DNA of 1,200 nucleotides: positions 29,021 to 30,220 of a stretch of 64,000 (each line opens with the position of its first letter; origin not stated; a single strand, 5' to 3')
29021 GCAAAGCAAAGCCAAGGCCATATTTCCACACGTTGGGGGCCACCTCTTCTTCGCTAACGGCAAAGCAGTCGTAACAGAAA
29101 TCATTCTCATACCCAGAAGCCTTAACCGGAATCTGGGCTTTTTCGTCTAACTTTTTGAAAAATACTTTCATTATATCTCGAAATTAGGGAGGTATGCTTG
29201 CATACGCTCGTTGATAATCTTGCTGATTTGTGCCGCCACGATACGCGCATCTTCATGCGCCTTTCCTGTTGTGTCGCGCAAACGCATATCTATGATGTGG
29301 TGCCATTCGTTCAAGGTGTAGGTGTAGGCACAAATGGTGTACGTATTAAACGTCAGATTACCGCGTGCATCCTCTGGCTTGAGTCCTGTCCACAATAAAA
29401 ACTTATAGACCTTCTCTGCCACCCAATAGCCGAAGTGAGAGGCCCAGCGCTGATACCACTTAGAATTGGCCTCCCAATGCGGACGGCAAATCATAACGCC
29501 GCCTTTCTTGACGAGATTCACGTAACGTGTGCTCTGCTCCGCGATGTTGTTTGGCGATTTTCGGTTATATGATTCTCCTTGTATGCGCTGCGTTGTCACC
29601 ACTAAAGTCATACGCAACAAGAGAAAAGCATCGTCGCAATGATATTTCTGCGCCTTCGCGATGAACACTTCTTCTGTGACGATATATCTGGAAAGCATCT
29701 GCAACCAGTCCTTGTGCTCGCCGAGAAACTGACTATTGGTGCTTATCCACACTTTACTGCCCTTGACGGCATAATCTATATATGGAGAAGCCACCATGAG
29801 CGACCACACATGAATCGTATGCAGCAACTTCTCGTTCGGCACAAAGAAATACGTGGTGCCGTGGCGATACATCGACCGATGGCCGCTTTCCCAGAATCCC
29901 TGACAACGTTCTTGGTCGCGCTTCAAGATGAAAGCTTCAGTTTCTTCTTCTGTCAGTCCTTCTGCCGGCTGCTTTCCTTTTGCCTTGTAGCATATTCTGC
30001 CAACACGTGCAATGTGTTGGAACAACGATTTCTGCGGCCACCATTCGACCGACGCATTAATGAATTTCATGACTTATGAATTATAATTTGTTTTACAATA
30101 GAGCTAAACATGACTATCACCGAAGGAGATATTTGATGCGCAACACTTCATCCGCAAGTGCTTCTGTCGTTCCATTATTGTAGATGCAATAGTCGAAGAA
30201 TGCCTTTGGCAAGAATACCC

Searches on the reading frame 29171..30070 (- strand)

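Call 59: search_protein_families(library=pfam, proteins=[window:29171-30070:-], max_evalue=0.001)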
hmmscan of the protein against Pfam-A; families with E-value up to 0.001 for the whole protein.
window:29171-30070:- (299 aa): 1 family
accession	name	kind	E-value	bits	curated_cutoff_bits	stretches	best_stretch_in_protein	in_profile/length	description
PF02511.20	Thy1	-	1e-13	51.9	24.8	1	171-288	77-187/191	Thymidylate synthase complementing protein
